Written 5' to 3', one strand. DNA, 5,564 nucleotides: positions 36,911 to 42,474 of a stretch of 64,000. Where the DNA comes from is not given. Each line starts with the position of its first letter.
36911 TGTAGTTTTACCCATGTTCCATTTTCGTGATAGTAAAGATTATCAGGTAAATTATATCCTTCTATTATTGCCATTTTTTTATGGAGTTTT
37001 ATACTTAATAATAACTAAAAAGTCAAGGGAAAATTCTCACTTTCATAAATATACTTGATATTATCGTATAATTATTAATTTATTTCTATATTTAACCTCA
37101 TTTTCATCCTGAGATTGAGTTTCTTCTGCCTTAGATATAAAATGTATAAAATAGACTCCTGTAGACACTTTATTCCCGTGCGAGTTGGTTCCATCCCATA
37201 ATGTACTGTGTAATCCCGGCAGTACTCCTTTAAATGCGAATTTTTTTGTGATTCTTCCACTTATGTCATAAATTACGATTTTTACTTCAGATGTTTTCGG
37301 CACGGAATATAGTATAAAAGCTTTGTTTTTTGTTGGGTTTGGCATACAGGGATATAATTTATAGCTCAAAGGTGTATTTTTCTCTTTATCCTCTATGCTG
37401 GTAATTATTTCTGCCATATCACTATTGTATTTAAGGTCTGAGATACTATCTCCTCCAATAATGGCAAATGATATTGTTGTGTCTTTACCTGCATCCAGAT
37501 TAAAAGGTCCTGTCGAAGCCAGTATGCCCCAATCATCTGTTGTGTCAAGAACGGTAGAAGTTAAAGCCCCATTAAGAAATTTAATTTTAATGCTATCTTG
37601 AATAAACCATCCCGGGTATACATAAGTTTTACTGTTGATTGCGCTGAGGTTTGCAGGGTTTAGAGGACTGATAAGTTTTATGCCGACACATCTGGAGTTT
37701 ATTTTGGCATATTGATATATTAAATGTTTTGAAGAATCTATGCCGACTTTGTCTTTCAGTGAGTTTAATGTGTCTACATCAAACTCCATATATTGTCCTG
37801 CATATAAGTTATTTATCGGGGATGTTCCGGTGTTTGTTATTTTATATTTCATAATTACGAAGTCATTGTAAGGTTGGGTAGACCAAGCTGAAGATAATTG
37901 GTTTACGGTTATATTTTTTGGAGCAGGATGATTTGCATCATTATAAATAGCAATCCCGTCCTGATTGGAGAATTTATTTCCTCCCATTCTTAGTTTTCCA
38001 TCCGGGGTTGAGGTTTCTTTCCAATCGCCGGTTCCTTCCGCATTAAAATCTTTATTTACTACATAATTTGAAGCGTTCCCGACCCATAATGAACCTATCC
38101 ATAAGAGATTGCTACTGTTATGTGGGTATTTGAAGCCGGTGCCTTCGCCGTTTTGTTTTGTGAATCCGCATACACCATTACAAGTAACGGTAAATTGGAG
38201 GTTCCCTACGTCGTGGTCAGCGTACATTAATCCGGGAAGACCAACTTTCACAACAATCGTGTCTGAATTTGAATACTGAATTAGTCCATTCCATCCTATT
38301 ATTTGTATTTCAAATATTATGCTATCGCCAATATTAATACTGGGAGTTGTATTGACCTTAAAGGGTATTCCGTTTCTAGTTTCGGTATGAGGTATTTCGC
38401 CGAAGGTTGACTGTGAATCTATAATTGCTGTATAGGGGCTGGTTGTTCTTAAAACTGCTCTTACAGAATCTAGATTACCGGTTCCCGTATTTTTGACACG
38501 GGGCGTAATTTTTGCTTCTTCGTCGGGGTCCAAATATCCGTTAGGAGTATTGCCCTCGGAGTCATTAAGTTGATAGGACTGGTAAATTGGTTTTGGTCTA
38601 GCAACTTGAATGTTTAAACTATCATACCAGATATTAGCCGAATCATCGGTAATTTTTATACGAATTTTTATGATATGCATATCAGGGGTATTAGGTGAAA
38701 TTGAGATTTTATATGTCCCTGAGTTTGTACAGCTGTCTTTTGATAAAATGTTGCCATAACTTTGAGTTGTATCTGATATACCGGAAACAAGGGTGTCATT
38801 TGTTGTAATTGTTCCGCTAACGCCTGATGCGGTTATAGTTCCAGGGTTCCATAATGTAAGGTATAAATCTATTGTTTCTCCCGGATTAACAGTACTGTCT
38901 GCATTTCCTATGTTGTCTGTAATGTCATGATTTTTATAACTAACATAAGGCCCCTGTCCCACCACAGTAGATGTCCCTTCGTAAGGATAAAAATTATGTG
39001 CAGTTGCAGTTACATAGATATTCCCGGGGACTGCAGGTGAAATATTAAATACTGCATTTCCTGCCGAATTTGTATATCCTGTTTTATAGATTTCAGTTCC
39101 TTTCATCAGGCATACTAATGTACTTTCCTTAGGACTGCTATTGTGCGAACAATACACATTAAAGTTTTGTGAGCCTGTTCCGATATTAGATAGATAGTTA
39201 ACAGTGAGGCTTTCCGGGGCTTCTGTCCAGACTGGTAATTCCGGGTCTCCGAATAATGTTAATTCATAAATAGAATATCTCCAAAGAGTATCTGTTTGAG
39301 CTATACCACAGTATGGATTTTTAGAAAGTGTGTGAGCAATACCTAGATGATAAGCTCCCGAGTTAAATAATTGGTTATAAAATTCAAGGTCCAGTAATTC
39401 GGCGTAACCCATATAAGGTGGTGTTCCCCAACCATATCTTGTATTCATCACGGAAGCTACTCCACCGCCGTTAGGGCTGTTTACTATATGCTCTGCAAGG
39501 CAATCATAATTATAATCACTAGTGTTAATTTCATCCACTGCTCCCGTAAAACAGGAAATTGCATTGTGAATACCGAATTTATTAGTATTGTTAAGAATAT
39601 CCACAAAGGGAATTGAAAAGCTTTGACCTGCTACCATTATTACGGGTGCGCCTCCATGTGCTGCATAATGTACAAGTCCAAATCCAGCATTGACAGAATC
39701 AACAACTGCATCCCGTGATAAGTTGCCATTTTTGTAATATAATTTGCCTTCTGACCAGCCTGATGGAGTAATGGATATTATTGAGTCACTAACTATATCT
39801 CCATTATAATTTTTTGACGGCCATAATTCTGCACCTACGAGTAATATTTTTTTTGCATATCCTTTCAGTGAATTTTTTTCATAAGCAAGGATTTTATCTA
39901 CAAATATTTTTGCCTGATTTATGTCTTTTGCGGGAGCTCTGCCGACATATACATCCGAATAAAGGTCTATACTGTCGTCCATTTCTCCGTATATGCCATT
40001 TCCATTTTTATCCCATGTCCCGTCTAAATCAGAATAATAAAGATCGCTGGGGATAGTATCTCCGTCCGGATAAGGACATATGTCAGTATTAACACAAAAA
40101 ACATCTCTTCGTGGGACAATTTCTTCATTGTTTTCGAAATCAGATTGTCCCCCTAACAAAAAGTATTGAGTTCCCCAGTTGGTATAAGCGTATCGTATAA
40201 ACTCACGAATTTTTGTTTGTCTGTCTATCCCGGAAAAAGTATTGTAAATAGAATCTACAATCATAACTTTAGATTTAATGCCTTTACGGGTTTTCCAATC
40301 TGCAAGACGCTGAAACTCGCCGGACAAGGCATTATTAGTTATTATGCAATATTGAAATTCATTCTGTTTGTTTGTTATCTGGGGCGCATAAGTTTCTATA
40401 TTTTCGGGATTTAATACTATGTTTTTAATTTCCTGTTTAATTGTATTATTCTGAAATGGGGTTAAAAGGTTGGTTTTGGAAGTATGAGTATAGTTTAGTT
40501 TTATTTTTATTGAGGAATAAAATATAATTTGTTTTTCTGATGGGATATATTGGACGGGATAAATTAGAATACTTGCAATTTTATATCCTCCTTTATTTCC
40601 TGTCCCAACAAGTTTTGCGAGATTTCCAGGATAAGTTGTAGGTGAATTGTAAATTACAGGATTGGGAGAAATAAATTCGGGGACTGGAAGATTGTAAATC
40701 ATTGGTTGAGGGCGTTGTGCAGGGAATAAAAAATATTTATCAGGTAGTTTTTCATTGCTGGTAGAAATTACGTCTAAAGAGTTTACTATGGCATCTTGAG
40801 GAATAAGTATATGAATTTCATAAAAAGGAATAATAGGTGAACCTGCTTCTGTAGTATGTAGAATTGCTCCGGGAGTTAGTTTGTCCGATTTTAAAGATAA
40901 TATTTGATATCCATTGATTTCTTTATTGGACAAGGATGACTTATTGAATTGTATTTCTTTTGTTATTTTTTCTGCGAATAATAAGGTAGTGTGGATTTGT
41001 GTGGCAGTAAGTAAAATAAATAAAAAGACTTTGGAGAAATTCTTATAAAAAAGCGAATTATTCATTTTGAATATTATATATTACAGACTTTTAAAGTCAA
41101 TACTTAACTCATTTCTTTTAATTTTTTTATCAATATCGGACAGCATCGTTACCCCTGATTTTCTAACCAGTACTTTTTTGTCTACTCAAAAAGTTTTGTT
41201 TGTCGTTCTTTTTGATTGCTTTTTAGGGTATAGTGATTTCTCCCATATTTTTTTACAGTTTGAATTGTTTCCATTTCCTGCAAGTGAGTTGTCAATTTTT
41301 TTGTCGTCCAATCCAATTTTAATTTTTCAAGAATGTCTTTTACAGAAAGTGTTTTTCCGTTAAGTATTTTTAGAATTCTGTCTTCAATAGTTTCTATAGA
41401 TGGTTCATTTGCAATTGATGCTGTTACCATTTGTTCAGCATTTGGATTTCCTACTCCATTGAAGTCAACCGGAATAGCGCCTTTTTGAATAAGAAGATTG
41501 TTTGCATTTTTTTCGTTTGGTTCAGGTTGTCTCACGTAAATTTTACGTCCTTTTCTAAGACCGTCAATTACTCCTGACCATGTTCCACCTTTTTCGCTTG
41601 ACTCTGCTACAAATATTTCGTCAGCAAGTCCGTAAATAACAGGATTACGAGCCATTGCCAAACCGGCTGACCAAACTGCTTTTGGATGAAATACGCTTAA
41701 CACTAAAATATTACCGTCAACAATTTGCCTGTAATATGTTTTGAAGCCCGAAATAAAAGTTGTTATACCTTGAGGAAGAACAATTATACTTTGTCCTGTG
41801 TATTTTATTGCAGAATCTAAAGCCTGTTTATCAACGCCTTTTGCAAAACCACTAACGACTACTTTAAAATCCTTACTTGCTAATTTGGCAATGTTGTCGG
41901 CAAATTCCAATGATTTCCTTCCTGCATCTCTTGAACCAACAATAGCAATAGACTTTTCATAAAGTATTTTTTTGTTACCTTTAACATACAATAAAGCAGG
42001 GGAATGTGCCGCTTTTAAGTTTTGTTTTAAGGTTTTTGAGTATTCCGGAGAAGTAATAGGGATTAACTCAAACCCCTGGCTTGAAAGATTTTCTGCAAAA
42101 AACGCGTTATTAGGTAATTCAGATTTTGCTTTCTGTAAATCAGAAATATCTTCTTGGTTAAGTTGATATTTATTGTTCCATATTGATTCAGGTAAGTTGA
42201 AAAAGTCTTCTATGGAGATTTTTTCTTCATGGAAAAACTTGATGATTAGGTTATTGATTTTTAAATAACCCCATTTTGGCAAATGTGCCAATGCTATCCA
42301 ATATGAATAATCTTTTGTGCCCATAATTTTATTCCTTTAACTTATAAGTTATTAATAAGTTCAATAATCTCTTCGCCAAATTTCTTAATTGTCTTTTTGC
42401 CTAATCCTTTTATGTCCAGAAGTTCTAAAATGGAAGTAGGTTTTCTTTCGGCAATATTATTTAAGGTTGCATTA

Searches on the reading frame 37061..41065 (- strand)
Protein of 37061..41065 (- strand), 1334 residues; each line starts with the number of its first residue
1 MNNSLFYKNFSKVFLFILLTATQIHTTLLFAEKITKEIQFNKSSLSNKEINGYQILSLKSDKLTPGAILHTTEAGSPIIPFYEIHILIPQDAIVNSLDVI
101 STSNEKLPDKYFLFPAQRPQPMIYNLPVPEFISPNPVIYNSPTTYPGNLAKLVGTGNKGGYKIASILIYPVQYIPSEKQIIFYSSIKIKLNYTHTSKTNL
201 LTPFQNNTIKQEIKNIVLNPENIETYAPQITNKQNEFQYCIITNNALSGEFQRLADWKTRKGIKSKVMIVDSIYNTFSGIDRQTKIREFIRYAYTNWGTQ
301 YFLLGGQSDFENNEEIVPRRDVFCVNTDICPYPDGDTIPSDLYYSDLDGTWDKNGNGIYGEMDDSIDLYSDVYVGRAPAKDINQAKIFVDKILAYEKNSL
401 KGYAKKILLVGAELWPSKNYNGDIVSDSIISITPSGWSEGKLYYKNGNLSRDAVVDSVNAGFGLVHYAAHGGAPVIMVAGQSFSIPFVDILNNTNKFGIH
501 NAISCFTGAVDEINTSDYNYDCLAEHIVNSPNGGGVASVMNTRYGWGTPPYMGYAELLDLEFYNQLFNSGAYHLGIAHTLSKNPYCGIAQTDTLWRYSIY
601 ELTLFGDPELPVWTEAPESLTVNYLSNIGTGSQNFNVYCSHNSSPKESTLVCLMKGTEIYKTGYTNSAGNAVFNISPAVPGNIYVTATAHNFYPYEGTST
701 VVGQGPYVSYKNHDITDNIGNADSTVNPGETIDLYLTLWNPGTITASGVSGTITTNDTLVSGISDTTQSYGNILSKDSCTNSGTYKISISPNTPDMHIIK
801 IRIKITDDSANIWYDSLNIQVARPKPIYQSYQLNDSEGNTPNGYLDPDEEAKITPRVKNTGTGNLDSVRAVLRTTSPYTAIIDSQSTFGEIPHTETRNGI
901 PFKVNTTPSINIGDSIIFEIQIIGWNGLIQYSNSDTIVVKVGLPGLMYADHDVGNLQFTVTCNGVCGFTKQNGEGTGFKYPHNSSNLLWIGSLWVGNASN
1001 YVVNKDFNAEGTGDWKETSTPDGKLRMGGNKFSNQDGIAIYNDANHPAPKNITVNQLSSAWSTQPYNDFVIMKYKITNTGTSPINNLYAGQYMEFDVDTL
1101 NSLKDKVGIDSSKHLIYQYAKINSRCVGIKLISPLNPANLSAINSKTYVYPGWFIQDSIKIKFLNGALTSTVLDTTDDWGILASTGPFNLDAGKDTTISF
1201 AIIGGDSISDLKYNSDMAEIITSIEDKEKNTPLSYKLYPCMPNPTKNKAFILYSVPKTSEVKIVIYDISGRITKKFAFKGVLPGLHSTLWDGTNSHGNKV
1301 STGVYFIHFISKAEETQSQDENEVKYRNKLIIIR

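Call 21: search_protein_families(library=pfam, proteins=[window:37061-41065:-], max_evalue=0.001)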
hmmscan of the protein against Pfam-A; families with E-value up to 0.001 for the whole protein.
window:37061-41065:- (1334 aa): 4 families
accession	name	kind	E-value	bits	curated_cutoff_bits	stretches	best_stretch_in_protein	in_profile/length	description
PF01364.23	Peptidase_C25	-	4.6e-66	224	23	1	239-611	1-373/374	Peptidase family C25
PF13860.13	FlgD_ig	-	1.1e-05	25.8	27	1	1258-1307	22-71/79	FlgD Ig-like domain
PF08126.16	Propeptide_C25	-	0.00019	21.1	22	1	71-199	54-184/205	Propeptide_C25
PF18962.6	Por_Secre_tail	-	0.00039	21.1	27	1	1242-1316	3-69/75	Secretion system C-terminal sorting domain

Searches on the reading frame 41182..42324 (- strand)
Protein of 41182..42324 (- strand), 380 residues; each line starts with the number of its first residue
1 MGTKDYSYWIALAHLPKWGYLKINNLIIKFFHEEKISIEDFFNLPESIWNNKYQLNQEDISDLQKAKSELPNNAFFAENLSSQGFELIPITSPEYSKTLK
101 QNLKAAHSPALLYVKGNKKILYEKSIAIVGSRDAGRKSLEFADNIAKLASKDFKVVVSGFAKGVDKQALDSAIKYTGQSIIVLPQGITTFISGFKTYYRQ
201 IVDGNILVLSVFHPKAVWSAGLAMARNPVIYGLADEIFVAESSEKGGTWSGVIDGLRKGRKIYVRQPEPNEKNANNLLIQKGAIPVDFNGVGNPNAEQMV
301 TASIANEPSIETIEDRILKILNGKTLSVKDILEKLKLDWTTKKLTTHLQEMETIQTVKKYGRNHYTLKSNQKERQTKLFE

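Call 21: search_protein_families(library=pfam, proteins=[window:41182-42324:-], max_evalue=0.001)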
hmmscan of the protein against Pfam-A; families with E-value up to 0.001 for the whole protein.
window:41182-42324:- (380 aa): 1 family
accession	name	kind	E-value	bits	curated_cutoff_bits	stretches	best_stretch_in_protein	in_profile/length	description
PF02481.21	DNA_processg_A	-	5.6e-38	130.7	29.6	1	81-285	3-209/212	DNA recombination-mediator protein A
